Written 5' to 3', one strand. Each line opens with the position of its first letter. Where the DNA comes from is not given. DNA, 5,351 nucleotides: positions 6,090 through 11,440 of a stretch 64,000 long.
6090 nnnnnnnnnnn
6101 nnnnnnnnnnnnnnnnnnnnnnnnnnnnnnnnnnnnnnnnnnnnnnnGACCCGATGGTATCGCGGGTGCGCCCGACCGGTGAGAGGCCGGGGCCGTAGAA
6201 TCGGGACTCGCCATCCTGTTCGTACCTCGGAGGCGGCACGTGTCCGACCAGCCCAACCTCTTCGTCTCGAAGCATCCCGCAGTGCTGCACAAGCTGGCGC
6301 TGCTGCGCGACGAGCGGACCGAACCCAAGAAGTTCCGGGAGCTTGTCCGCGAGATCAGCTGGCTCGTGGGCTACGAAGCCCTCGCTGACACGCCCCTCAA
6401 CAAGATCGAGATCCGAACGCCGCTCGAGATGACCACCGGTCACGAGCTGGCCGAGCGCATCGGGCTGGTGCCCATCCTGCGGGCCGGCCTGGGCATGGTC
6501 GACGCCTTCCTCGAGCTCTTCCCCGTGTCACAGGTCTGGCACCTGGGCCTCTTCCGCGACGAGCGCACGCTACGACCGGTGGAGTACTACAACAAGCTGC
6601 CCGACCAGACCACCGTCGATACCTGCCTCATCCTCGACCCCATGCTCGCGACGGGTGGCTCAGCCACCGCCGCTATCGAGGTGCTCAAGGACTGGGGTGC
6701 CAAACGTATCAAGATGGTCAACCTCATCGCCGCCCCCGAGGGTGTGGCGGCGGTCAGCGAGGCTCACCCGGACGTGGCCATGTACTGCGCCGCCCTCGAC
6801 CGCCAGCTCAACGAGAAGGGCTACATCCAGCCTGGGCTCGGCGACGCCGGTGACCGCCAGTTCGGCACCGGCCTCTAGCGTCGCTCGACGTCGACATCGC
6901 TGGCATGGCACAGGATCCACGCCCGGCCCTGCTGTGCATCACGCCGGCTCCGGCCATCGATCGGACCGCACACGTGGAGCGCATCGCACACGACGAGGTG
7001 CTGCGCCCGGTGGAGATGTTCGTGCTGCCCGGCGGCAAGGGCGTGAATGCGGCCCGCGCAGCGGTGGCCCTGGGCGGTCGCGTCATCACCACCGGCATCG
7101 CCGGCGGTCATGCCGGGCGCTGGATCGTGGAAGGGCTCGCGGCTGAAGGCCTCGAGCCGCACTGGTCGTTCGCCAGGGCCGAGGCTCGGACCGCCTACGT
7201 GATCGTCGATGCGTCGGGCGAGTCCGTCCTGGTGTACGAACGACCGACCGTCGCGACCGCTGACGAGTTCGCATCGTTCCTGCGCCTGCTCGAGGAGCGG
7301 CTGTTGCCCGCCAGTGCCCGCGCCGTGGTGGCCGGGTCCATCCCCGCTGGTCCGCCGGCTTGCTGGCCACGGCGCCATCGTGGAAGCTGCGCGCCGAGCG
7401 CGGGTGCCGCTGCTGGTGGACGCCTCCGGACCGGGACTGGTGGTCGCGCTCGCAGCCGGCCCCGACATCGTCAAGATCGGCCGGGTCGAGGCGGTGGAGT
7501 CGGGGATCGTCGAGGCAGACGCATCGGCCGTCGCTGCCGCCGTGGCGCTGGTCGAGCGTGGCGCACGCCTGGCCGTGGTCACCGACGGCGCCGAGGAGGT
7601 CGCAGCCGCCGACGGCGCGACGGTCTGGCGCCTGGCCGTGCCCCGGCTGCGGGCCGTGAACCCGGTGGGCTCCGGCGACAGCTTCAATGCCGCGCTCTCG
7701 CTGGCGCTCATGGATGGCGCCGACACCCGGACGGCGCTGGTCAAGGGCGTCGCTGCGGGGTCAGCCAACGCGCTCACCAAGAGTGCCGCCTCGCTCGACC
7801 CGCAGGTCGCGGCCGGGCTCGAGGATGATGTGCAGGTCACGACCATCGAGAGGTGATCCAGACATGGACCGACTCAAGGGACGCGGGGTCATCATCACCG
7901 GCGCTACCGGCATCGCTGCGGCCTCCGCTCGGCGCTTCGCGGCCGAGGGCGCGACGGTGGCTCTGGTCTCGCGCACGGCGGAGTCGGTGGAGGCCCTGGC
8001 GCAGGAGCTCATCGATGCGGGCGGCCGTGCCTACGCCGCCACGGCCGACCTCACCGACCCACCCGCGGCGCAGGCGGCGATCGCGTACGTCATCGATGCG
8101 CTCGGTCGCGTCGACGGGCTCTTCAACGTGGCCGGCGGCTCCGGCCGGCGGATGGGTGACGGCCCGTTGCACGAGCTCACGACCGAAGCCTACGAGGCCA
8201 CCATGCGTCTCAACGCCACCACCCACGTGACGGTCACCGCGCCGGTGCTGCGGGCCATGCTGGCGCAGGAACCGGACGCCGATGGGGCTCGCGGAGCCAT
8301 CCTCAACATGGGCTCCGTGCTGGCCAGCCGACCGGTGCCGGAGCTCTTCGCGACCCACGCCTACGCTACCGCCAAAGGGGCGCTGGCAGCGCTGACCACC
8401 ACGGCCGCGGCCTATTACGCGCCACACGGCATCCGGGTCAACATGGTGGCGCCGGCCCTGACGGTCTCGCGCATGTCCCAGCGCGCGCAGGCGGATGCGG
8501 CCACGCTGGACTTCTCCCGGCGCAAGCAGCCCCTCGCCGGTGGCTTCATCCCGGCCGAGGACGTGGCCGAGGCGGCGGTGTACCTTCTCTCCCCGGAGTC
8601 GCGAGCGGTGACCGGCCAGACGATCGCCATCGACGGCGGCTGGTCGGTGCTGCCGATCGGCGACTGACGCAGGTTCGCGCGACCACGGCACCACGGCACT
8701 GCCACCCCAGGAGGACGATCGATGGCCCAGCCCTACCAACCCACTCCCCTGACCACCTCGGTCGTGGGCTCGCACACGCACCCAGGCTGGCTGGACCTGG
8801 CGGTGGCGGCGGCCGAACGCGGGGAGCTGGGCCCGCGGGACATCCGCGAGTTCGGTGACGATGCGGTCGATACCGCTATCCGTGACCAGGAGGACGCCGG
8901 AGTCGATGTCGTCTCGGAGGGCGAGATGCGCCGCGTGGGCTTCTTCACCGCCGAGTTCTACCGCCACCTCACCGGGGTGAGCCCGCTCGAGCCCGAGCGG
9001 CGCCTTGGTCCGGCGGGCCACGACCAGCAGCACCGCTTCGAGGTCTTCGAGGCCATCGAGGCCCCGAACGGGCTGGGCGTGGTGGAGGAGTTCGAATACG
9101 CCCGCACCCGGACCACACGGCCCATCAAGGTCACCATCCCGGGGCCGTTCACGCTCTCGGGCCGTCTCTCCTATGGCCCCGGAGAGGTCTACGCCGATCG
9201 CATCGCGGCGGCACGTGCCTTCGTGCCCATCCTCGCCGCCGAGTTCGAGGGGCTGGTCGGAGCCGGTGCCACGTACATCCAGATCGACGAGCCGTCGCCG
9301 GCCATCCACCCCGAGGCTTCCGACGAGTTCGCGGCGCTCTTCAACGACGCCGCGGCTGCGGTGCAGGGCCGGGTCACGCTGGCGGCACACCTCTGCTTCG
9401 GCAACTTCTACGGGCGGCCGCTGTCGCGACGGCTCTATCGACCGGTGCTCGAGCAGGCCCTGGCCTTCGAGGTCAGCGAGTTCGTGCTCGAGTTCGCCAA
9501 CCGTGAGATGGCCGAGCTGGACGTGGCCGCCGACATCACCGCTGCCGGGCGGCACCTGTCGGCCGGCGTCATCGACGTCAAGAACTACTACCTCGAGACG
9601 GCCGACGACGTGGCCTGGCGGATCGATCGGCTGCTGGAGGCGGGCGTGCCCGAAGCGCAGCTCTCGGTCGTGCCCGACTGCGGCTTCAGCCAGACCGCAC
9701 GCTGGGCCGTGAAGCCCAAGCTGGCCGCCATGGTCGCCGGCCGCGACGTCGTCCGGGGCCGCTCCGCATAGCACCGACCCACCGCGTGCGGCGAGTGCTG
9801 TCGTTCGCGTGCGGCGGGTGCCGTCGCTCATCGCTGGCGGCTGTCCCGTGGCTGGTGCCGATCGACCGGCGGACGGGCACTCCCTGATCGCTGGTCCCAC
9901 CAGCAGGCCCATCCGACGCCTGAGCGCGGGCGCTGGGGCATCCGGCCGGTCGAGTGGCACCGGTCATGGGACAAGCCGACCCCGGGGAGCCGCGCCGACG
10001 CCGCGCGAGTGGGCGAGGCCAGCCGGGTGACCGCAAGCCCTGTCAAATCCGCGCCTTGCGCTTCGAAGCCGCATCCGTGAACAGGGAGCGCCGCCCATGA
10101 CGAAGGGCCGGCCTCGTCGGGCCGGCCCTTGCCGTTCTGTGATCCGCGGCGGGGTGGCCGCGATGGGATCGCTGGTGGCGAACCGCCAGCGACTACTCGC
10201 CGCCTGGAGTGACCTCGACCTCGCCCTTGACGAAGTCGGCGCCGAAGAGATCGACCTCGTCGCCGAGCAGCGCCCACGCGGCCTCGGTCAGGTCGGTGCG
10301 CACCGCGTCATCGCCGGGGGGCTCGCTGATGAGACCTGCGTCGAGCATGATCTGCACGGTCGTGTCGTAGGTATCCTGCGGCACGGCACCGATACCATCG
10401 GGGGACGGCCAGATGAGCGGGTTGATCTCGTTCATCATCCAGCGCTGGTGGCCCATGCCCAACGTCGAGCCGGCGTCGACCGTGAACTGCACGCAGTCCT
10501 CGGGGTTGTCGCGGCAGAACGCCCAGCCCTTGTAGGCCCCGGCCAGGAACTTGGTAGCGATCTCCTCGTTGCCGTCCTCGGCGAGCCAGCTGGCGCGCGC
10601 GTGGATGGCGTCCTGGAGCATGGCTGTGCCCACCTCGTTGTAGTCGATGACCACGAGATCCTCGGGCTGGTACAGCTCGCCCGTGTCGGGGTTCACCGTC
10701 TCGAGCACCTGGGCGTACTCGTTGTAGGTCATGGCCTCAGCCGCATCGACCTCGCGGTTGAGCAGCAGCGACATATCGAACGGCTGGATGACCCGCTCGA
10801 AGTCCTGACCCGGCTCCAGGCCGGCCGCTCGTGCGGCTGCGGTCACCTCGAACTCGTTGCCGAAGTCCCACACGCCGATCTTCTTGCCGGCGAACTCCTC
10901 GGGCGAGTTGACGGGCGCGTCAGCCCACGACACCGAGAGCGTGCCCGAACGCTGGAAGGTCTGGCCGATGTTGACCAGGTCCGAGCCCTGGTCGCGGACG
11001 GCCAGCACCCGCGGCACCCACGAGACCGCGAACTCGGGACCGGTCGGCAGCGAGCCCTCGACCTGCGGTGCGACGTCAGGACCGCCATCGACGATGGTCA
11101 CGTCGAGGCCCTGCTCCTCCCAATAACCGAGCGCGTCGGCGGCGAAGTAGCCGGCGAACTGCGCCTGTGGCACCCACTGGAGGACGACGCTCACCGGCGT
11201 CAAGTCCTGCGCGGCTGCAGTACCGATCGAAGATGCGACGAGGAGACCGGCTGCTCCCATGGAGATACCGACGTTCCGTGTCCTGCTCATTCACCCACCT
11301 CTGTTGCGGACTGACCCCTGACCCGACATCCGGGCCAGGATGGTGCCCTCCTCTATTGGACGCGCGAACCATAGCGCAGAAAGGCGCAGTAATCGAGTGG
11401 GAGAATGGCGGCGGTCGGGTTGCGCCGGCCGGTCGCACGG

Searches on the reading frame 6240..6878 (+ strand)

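Call 45: search_protein_families(library=pfam, proteins=[window:6240-6878:+], max_evalue=0.001)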
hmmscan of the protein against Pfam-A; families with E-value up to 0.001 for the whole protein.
window:6240-6878:+ (212 aa): 2 families
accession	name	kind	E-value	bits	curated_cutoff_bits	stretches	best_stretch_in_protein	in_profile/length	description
PF14681.12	UPRTase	-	1.3e-75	253.8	27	1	9-210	1-206/206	Uracil phosphoribosyltransferase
PF00156.33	Pribosyltran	-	3.8e-07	30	26.3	1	120-172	81-133/158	Phosphoribosyl transferase domain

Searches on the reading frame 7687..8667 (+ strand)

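Call 96: search_protein_families(library=pfam, proteins=[window:7687-8667:+], max_evalue=0.001)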
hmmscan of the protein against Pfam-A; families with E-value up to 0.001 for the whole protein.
window:7687-8667:+ (326 aa): 4 families
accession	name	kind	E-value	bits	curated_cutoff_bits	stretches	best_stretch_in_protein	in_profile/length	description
PF13561.12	adh_short_C2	-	6.7e-48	163.8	27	1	74-320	6-236/236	Enoyl-(Acyl carrier protein) reductase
PF00106.31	adh_short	-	1.2e-41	142.8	26.6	1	68-270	3-193/195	short chain dehydrogenase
PF08659.16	KR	-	3.4e-06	27.5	22.6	1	68-174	3-110/180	KR domain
PF13241.12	NAD_binding_7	-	0.00018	22.5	22.1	0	62-124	4-61/104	Putative NAD(P)-binding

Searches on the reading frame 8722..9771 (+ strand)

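Call 45: search_protein_families(library=pfam, proteins=[window:8722-9771:+], max_evalue=0.001)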
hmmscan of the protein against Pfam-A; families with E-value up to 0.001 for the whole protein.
window:8722-9771:+ (349 aa): 2 families
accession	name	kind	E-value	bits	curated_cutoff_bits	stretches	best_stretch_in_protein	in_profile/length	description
PF01717.24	Meth_synt_2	-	8e-22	78.4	21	1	11-339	2-320/324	Cobalamin-independent synthase, Catalytic domain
PF08267.18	Meth_synt_1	-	1.1e-07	32.2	27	1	120-302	136-306/313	Cobalamin-independent synthase, N-terminal domain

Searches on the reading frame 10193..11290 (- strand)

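Call 45: search_protein_families(library=pfam, proteins=[window:10193-11290:-], max_evalue=0.001)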
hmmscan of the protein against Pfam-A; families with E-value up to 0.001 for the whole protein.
window:10193-11290:- (365 aa): 1 family
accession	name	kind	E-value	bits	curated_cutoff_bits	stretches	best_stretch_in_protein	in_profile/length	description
PF09084.16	NMT1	-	6.5e-26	92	20.5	1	43-265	2-215/216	NMT1/THI5 like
